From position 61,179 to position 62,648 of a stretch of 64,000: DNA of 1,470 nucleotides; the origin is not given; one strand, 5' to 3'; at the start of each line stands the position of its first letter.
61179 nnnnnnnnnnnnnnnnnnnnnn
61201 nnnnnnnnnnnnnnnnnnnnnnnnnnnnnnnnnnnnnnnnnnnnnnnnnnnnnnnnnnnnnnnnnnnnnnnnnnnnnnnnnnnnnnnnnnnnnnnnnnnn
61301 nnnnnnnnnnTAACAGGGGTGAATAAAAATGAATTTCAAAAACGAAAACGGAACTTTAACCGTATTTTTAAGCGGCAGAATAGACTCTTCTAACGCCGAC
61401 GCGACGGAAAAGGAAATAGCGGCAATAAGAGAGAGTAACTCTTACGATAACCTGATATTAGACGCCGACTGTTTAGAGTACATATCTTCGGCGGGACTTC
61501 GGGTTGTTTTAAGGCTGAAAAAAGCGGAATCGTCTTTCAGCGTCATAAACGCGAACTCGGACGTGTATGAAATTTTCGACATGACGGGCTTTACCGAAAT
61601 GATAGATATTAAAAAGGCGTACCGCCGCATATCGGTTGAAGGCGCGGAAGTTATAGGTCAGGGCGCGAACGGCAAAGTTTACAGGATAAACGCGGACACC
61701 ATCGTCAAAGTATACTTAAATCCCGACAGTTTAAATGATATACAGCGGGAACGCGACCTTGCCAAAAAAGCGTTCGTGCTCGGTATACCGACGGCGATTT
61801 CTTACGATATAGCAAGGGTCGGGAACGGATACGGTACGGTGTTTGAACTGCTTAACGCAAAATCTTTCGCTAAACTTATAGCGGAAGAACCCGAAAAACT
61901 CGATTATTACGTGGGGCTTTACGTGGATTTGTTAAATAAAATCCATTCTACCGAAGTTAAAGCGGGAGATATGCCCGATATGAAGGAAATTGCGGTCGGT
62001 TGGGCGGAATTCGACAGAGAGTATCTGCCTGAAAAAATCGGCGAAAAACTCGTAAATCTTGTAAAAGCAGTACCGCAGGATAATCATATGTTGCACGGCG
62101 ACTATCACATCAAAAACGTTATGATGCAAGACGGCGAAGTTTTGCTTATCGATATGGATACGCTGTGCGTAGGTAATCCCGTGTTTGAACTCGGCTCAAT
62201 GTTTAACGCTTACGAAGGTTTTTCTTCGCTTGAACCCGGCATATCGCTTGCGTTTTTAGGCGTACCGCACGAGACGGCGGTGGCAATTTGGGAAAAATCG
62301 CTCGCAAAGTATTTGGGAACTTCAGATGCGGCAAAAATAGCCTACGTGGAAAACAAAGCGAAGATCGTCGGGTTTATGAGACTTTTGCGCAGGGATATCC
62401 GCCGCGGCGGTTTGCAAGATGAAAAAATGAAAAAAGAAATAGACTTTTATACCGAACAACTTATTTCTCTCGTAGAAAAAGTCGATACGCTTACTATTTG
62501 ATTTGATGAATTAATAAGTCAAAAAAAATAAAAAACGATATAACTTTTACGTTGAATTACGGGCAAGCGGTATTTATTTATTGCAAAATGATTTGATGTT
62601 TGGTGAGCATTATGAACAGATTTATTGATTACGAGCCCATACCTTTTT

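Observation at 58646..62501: Sigma-less partner-switching operon: Cache/HAMP-PP2C-RsbW-like fusion, SpoT-type HD hydrolase, STAS-APH kinase fusion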

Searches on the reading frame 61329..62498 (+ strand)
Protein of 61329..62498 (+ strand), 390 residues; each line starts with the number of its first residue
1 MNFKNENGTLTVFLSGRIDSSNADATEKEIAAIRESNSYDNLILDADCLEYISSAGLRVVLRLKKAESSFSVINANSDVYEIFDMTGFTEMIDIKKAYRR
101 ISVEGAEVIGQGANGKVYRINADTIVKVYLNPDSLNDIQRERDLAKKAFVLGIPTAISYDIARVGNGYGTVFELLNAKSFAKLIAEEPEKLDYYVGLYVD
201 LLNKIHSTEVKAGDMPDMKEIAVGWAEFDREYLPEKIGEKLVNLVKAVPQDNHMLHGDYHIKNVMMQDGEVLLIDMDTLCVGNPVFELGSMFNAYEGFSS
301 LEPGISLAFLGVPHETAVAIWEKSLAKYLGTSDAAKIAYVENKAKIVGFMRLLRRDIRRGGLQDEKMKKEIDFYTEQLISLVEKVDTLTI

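Call 6: search_protein_families(library=pfam, max_evalue=0.01, proteins=[window:61329-62498:+])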
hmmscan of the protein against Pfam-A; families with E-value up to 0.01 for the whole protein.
window:61329-62498:+ (390 aa): 4 families
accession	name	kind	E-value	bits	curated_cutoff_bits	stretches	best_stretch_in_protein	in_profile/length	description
PF01636.29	APH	-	2.3e-15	57.5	23.2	1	107-295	3-213/239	Phosphotransferase enzyme family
PF01740.26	STAS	-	1e-10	41.8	22.6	1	4-96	5-101/106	STAS domain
PF13466.11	STAS_2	-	6.9e-05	23.4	29.2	1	14-88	3-79/80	STAS domain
PF02958.26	EcKL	-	0.0018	18.1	22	1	233-289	195-258/294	Ecdysteroid kinase-like family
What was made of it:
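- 61329..62501 (+): Gene 3: STAS (61338-61616; Ser54 codon 61488-61490) fused to an APH/ChoK-fold kinase (from 61647). Pfam STAS and APH (call 6).
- On APH / choline-kinase-like phosphotransferases (PF01636): 57.5 bits against a cut-off of 23.2 (call 6).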

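Call 7: search_protein_families(library=ncbifam, max_evalue=0.01, proteins=[window:61329-62498:+])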
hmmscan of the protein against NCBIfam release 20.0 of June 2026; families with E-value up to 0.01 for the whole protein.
window:61329-62498:+ (390 aa): 10 families
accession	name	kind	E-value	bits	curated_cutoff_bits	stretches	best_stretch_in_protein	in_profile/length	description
TIGR02172.1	Fb_sc_TIGR02172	paralog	2.9e-32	112.3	228.2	1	106-297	6-198/226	TIGR02172 family protein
TIGR00377.1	ant_ant_sig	superfamily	9.2e-14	51.3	53.45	1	4-96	8-104/108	anti-sigma factor antagonist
TIGR02886.1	spore_II_AA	equivalog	3e-12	46.5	114.75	1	1-97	1-101/106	anti-sigma F factor antagonist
TIGR02906.1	spore_CotS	subfamily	1.5e-05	24.1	172.7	1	242-293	178-229/314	CotS family spore coat protein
NF012171.0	APH_6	equivalog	4.5e-05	22.8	325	1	188-296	113-200/270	APH(6)-I family aminoglycoside O-phosphotransferase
NF008738.0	PRK11768.1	equivalog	0.00062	19.2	194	1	239-288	184-232/327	serine/threonine protein kinase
TIGR03724.2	arch_bud32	equivalog_domain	0.0013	18.3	125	0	251-276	103-128/193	KEOPS complex kinase/ATPase Bud32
NF033068.1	APH_3p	equivalog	0.0044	16.6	205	1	219-276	140-200/255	APH(3') family aminoglycoside O-phosphotransferase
NF011462.0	PRK14879.1-3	equivalog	0.0051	16.6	174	0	234-276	84-125/192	Kae1-associated kinase Bud32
NF002045.0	PRK00872.1-1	equivalog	0.0076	15.9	246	0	97-126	29-59/153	hypothetical protein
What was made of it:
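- On TIGR02172 family: 112.3 bits against a cut-off of 228.2 (call 7).
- Closest known: TIGR02172 / APH. Different: The TIGR02172 score is 112 bits against a cut-off of 228 (call 7).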

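Call 9: find_homologous_proteins(query=window:61329-62498:+)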
Query window:61329-62498:+ (390 aa): 8000 proteins with E <= 0.001 among 8000 candidates; the best 120 are listed.
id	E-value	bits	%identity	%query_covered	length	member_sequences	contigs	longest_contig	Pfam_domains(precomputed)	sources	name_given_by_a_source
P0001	8.0e-253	856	100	100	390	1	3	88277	PF01740.27,PF01636.30,PF13466.13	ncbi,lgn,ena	-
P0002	8.1e-251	850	99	100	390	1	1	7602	PF01740.27,PF01636.30,PF13466.13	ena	-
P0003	1.5e-238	809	94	100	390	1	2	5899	PF01740.27,PF01636.30,PF13466.13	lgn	-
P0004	1.0e-210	718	83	99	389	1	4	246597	PF01740.27,PF01636.30,PF13466.13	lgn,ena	-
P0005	1.8e-210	717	82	99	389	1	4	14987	PF01740.27,PF01636.30,PF13466.13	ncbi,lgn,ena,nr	ncbi:MAG: anti-sigma factor antagonist [Clostridia bacterium]|nr:anti-sigma factor antagonist [Clost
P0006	2.7e-208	710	83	100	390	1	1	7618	PF01740.27,PF01636.30,PF13466.13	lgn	-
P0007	3.1e-208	709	83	100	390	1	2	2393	PF01740.27,PF01636.30,PF13466.13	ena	-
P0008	1.7e-206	704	82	100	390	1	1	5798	PF01740.27,PF01636.30,PF13466.13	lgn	-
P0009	3.0e-205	700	81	100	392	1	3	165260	PF01740.27,PF01636.30,PF13466.13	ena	-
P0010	3.8e-203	693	80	99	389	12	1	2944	PF01740.27,PF01636.30,PF13466.13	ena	-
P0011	6.0e-203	692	80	100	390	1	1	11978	PF01740.27,PF01636.30,PF13466.13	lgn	-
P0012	9.4e-203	691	80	99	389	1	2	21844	PF01740.27,PF01636.30,PF13466.13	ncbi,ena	-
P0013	1.3e-202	691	79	99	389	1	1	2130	PF01740.27,PF01636.30,PF13466.13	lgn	-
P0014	1.4e-202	691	79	99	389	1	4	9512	PF01740.27,PF01636.30,PF13466.13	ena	-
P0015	2.2e-202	690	79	100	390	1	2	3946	PF01740.27,PF01636.30,PF13466.13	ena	-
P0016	1.7e-201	687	79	99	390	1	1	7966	PF01740.27,PF01636.30,PF13466.13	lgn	-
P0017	3.0e-200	683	79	100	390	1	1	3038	PF01740.27,PF01636.30,PF13466.13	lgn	-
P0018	3.1e-200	683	78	100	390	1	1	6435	PF01740.27,PF01636.30,PF13466.13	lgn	-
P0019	4.1e-200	683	78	100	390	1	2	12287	PF01740.27,PF01636.30,PF13466.13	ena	-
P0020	5.0e-200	682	78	100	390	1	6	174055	PF01740.27,PF01636.30,PF13466.13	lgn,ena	-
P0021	7.9e-200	682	78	100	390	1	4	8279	PF01740.27,PF01636.30,PF13466.13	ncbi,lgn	-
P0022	1.1e-199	681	78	100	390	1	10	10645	PF01740.27,PF01636.30,PF13466.13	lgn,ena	-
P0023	1.4e-199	681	78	99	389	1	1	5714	PF01740.27,PF01636.30,PF13466.13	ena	-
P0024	1.5e-199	681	78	100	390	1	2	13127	PF01740.27,PF01636.30,PF13466.13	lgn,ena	-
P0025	1.5e-199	681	78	100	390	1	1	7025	PF01740.27,PF01636.30,PF13466.13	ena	-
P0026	2.2e-199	680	78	100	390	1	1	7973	PF01740.27,PF01636.30,PF13466.13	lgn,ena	-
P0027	2.2e-199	680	78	100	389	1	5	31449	PF01740.27,PF01636.30,PF13466.13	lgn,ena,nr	nr:anti-sigma factor antagonist [Clostridia bacterium]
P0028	3.2e-199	680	78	100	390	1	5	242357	PF01740.27,PF01636.30,PF13466.13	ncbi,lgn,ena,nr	ncbi:MAG: anti-sigma factor antagonist [Clostridia bacterium]|nr:anti-sigma factor antagonist [Clost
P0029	4.0e-199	679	78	100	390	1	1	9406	PF01740.27,PF01636.30,PF13466.13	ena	-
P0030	8.1e-199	678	78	100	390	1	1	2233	PF01740.27,PF01636.30,PF13466.13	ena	-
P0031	9.2e-199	678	78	100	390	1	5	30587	PF01740.27,PF01636.30,PF13466.13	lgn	-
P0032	9.9e-199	678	78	100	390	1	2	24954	PF01740.27,PF01636.30,PF13466.13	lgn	-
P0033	4.9e-198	676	77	100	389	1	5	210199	PF01740.27,PF01636.30,PF13466.13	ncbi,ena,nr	ncbi:MAG: anti-sigma factor antagonist [Clostridia bacterium]|nr:anti-sigma factor antagonist [Clost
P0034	1.3e-197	674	79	100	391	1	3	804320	PF01740.27,PF01636.30,PF13466.13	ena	-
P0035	3.6e-197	673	76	100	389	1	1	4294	PF01740.27,PF01636.30,PF13466.13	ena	-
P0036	6.7e-197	672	77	100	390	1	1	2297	PF01740.27,PF01636.30,PF13466.13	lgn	-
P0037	2.0e-195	667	76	100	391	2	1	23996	PF01740.27,PF01636.30,PF13466.13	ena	-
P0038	2.7e-195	667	77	99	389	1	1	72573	PF01740.27,PF01636.30,PF13466.13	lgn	-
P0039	1.2e-194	665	77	100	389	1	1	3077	PF01740.27,PF01636.30,PF13466.13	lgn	-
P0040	1.7e-193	661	78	97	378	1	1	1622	PF01740.27,PF01636.30,PF13466.13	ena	-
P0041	9.4e-192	655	77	100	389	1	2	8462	PF01740.27,PF01636.30,PF13466.13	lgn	-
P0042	4.5e-191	653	77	100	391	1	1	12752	PF01740.27,PF01636.30,PF13466.13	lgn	-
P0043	8.3e-191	652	76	100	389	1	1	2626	PF01740.27,PF01636.30,PF13466.13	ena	-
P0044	9.1e-191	652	76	100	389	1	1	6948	PF01740.27,PF01636.30,PF13466.13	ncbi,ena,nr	ncbi:MAG: phosphotransferase [Clostridia bacterium]|nr:phosphotransferase [Clostridia bacterium]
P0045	1.1e-190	652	76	100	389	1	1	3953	PF01740.27,PF01636.30,PF13466.13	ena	-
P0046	1.2e-187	642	75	100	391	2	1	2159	PF01740.27,PF01636.30,PF13466.13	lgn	-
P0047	5.5e-183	626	73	100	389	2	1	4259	PF01740.27,PF01636.30,PF13466.13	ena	-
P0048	8.5e-183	626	73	100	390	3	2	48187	PF01740.27,PF01636.30,PF13466.13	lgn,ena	-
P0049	4.8e-182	623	73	100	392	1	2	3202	PF01740.27,PF01636.30,PF13466.13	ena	-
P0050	2.0e-179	615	72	100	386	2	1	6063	PF01740.27,PF01636.30,PF13466.13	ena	-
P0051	1.7e-174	598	68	100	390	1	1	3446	PF01740.27,PF01636.30,PF13466.13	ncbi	-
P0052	3.1e-174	598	78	86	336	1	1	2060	PF01636.30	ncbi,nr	ncbi:MAG: phosphotransferase, partial [Clostridia bacterium]|nr:phosphotransferase [Clostridia bacte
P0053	1.6e-173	595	68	98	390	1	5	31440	PF01740.27,PF01636.30,PF13466.13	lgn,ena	-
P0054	2.6e-172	591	69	100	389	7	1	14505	PF01740.27,PF01636.30,PF13466.13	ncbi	-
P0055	3.0e-171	588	67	100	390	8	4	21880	PF01740.27,PF01636.30,PF13466.13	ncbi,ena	-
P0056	1.0e-169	583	66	100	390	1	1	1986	PF01740.27,PF01636.30,PF13466.13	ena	-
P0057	2.7e-169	581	65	99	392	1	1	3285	PF01740.27,PF01636.30,PF13466.13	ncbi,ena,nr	ncbi:MAG: anti-sigma factor antagonist [Clostridia bacterium]|nr:anti-sigma factor antagonist [Clost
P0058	3.0e-169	581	67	100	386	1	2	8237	PF01740.27,PF01636.30,PF13466.13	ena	-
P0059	3.7e-169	581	66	100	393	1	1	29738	PF01740.27,PF01636.30,PF13466.13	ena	-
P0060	8.0e-169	580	67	100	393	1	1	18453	PF01740.27,PF01636.30,PF13466.13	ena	-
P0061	1.1e-168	579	66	100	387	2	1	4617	PF01740.27,PF01636.30,PF13466.13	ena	-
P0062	2.0e-168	578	66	100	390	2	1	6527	PF01740.27,PF01636.30,PF13466.13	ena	-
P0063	3.9e-168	577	68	100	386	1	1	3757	PF01740.27,PF01636.30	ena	-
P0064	4.8e-168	577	67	100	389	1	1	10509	PF01740.27,PF01636.30,PF13466.13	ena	-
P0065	3.7e-167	574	67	99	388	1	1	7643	PF01740.27,PF01636.30,PF13466.13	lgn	-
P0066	7.0e-167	573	66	100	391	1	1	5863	PF01740.27,PF01636.30,PF13466.13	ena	-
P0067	1.1e-166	573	66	98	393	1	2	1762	PF01740.27,PF01636.30,PF13466.13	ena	-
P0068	2.0e-166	572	67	100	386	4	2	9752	PF01740.27,PF01636.30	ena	-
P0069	2.5e-166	572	66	100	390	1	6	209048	PF01740.27,PF01636.30,PF13466.13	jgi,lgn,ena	-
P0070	2.6e-166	571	66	100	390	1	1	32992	PF01740.27,PF01636.30,PF13466.13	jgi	-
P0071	3.2e-166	571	66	98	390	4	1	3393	PF01740.27,PF01636.30,PF13466.13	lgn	-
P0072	3.5e-166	571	66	98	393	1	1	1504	PF01740.27,PF01636.30,PF13466.13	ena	-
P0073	3.6e-166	571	66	100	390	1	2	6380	PF01740.27,PF01636.30,PF13466.13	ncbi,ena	-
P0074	4.9e-166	571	66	98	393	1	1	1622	PF01740.27,PF01636.30,PF13466.13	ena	-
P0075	5.1e-166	571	66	98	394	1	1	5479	PF01740.27,PF01636.30,PF13466.13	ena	-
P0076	5.4e-166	570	65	100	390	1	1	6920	PF01740.27,PF01636.30,PF13466.13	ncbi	-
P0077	7.1e-166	570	66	99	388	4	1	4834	PF01740.27,PF01636.30,PF13466.13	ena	-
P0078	1.3e-165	569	66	99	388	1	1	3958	PF01740.27,PF01636.30,PF13466.13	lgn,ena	-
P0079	1.8e-165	569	66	100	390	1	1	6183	PF01740.27,PF01636.30,PF13466.13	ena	-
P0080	1.9e-165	569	66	99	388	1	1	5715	PF01740.27,PF01636.30,PF13466.13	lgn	-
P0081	2.0e-165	569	67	97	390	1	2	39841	PF01740.27,PF01636.30,PF13466.13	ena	-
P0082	2.0e-165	569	67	97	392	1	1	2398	PF01740.27,PF01636.30,PF13466.13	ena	-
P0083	2.0e-165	569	68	99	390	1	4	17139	PF01740.27,PF01636.30,PF13466.13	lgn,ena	-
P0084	3.4e-165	568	66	99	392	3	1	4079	PF01740.27,PF01636.30,PF13466.13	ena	-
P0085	5.7e-165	567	65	100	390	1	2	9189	PF01740.27,PF01636.30,PF13466.13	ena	-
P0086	7.1e-165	567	64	99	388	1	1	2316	PF01740.27,PF01636.30,PF13466.13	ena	-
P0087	7.9e-165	567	66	99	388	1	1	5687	PF01740.27,PF01636.30,PF13466.13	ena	-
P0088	8.3e-165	567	66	99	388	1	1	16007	PF01740.27,PF01636.30,PF13466.13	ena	-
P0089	1.1e-164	566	64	99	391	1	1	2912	PF01740.27,PF01636.30,PF13466.13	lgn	-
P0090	1.2e-164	566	64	99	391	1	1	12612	PF01740.27,PF01636.30,PF13466.13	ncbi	-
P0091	1.7e-164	566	64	100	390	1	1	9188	PF01740.27,PF01636.30,PF13466.13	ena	-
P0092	4.0e-164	564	66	100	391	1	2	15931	PF01740.27,PF01636.30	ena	-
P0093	4.7e-164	564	65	99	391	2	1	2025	PF01740.27,PF01636.30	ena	-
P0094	5.6e-164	564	66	99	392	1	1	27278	PF01740.27,PF01636.30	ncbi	-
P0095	6.0e-164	564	66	99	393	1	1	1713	PF01740.27,PF01636.30,PF13466.13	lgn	-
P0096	2.0e-163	562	65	99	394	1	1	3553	PF01740.27,PF01636.30,PF13466.13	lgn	-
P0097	2.2e-163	562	66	100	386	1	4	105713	PF01740.27,PF01636.30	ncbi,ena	-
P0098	2.6e-163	562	66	100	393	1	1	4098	PF01740.27,PF01636.30,PF13466.13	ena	-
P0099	3.0e-163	561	65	98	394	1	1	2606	PF01740.27,PF01636.30,PF13466.13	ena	-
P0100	4.2e-163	561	64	99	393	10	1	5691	PF01740.27,PF01636.30,PF13466.13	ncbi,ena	-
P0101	4.7e-163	561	65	99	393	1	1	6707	PF01740.27,PF01636.30,PF13466.13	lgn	-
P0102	6.4e-163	560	65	99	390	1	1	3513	PF01740.27,PF01636.30,PF13466.13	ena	-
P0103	6.7e-163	560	64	100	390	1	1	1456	PF01740.27,PF01636.30,PF13466.13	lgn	-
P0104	1.0e-162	560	64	99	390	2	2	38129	PF01740.27,PF01636.30,PF13466.13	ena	-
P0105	1.1e-162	560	65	100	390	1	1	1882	PF01740.27,PF01636.30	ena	-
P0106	1.5e-162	559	66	97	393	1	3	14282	PF01740.27,PF01636.30,PF13466.13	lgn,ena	-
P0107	1.6e-162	559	64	100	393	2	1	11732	PF01740.27,PF01636.30,PF13466.13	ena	-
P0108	1.7e-162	559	64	99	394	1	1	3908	PF01740.27,PF01636.30,PF13466.13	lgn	-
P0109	1.9e-162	559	66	97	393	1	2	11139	PF01740.27,PF01636.30,PF13466.13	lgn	-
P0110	2.2e-162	559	64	99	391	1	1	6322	PF01740.27,PF01636.30,PF13466.13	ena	-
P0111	2.4e-162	558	66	100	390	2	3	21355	PF01740.27,PF01636.30,PF13466.13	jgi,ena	-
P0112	2.5e-162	558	65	99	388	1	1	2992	PF01740.27,PF01636.30,PF13466.13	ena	-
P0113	2.9e-162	558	64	99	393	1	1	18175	PF01740.27,PF01636.30,PF13466.13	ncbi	-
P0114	3.3e-162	558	65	98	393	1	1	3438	PF01740.27,PF01636.30,PF13466.13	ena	-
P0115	3.5e-162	558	65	99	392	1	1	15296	PF01740.27,PF01636.30,PF13466.13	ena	-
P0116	4.9e-162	557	65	99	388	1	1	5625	PF01740.27,PF01636.30,PF13466.13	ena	-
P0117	5.7e-162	557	65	99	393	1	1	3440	PF01740.27,PF01636.30,PF13466.13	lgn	-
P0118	1.1e-161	556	65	99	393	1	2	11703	PF01740.27,PF01636.30,PF13466.13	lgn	-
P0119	1.2e-161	556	64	98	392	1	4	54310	PF01740.27,PF01636.30,PF13466.13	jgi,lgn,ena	jgi:uncharacterized protein (TIGR02172 family)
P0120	1.3e-161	556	66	97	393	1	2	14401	PF01740.27,PF01636.30,PF13466.13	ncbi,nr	ncbi:MAG: anti-sigma factor antagonist [Clostridia bacterium]|nr:anti-sigma factor antagonist [Clost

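Call 10: find_encoding_contigs(protein=P0001, flank=6000, max_places=4)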
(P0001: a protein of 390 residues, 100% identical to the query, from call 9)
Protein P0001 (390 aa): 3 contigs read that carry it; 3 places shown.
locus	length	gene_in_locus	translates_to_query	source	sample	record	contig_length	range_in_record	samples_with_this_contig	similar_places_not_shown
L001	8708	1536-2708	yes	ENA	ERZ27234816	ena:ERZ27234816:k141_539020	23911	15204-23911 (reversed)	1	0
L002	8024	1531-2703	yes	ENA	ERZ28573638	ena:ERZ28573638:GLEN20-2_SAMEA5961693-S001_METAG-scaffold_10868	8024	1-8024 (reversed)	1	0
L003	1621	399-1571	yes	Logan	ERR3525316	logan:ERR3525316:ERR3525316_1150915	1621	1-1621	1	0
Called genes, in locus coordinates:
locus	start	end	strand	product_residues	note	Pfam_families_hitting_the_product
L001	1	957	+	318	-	?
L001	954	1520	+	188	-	PF13328:HD_4, PF01966:HD (weak)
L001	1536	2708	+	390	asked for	PF01740:STAS, PF13466:STAS_2 (weak), PF01636:APH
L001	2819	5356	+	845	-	PF17132:Glyco_hydro_106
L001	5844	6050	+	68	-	-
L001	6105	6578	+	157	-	-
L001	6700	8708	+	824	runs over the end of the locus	-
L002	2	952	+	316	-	?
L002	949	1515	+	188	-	PF13328:HD_4, PF01966:HD (weak)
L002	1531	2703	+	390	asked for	PF01740:STAS, PF13466:STAS_2 (weak), PF01636:APH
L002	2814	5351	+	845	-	PF17132:Glyco_hydro_106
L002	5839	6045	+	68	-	-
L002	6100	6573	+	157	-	-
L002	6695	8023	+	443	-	?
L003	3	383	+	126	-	?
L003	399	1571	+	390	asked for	PF01740:STAS, PF13466:STAS_2 (weak), PF01636:APH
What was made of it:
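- Genes 2 and 3 are intact and 100% identical in other samples (call 10).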

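Call 11: find_encoding_contigs(protein=P0004, flank=6000, max_places=3)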
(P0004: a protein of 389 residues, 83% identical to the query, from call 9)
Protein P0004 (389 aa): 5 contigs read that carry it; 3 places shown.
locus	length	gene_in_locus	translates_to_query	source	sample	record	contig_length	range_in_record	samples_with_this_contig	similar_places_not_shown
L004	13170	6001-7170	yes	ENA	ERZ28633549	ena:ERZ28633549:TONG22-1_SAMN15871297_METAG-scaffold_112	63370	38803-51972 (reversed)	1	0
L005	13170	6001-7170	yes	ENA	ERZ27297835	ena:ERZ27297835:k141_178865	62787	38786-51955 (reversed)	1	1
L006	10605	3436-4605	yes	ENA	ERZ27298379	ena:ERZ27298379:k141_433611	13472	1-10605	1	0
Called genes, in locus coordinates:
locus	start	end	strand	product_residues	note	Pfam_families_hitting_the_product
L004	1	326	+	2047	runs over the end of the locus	PF17868:AAA_lid_8 (faint), PF03648:Glyco_hydro_67N (weak), PF16126:DUF4838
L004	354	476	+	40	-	-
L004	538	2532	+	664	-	PF03648:Glyco_hydro_67N (weak), PF16126:DUF4838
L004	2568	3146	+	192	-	PF02502:LacAB_rpiB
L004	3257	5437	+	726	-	PF07228:SpoIIE, PF13581:HATPase_c_2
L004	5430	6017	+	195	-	PF13328:HD_4, PF01966:HD (weak)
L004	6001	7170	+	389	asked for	PF01740:STAS, PF13466:STAS_2, PF01636:APH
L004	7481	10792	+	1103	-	PF18998:Flg_new_2, PF09479:Flg_new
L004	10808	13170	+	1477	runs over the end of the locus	PF09479:Flg_new (weak), PF18998:Flg_new_2 (faint), PF09479:Flg_new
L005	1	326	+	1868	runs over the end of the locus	PF03648:Glyco_hydro_67N (weak), PF16126:DUF4838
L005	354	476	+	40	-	-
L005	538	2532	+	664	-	PF03648:Glyco_hydro_67N (weak), PF16126:DUF4838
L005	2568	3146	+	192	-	PF02502:LacAB_rpiB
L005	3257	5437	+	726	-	PF07228:SpoIIE, PF13581:HATPase_c_2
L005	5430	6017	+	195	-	PF13328:HD_4, PF01966:HD (weak)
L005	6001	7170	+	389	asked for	PF01740:STAS, PF13466:STAS_2, PF01636:APH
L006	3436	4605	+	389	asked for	PF01740:STAS, PF13466:STAS_2, PF01636:APH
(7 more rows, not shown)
